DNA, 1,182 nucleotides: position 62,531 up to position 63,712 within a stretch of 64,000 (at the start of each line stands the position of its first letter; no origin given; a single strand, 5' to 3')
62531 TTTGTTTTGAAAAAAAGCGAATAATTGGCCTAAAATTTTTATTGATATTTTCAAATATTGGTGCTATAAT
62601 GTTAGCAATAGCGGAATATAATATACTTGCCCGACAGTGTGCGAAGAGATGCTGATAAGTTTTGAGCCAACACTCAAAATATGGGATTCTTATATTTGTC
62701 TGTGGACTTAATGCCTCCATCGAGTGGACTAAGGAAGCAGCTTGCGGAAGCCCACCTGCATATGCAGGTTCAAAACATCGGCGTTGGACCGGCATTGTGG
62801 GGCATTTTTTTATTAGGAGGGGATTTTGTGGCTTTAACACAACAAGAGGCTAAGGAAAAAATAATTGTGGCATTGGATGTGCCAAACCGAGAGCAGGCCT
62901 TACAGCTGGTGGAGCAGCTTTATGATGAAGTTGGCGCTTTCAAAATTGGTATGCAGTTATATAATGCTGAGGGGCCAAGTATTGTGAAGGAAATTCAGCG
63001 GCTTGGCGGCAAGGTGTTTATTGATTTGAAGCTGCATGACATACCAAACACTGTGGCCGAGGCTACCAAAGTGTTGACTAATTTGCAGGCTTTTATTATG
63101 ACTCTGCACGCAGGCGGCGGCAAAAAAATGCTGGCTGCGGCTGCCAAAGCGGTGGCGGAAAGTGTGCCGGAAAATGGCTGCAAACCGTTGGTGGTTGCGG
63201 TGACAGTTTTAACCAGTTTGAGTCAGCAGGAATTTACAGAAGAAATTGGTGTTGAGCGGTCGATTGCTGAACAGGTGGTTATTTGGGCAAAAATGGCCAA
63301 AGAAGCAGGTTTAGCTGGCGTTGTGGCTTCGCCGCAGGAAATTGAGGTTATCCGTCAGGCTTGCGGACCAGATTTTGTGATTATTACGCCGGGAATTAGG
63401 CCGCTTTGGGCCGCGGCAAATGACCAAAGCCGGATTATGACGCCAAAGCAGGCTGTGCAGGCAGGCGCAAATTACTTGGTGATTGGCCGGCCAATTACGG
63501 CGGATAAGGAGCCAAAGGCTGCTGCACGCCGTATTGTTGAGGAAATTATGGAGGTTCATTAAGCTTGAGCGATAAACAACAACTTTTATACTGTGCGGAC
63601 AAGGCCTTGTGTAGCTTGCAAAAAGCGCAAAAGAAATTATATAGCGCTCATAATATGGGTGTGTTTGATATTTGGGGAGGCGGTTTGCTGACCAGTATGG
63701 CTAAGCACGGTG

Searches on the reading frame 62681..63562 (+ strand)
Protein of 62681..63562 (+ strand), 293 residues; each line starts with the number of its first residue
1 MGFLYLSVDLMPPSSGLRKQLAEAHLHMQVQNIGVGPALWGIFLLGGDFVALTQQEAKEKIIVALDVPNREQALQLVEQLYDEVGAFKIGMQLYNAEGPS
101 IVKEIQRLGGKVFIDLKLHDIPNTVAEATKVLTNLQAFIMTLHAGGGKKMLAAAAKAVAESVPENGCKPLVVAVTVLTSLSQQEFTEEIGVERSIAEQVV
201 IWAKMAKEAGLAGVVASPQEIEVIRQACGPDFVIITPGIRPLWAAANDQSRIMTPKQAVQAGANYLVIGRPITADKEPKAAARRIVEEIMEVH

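Call 82: find_encoding_contigs(protein=window:62681-63562:+, flank=10000, max_places=1)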
Protein window:62681-63562:+ (293 aa): 3 contigs read that carry it; 1 place shown.
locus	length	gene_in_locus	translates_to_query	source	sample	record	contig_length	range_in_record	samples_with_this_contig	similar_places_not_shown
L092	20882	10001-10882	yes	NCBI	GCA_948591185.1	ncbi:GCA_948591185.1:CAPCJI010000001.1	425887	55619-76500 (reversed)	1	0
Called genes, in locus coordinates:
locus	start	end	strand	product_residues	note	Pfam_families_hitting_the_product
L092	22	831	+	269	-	PF08478:POTRA_1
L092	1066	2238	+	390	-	PF00091:Tubulin, PF12327:FtsZ_C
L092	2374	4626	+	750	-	PF13328:HD_4, PF01966:HD, PF04607:RelA_SpoT, PF02824:TGS, PF19296:RelA_AH, PF28438:RelA_RIS, PF13291:ACT_4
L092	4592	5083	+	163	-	PF02580:Tyr_Deacylase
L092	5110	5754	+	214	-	PF00753:Lactamase_B, PF12706:Lactamase_B_2 (weak)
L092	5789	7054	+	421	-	PF13393:tRNA-synt_His, PF00587:tRNA-synt_2b, PF03129:HGTP_anticodon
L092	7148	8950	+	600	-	PF01336:tRNA_anti-codon, PF00152:tRNA-synt_2, PF02938:GAD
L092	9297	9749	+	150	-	-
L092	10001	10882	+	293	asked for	PF00215:OMPdecase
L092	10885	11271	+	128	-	-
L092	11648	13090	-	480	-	PF07690:MFS_1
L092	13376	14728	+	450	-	PF25145:NfeD1b_N, PF01972:SDH_protease (faint), PF24961:NfeD_membrane, PF01957:NfeD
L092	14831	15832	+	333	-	PF12127:FloA, PF02403:Seryl_tRNA_N (faint)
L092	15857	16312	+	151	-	-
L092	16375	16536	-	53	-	PF07561:DUF1540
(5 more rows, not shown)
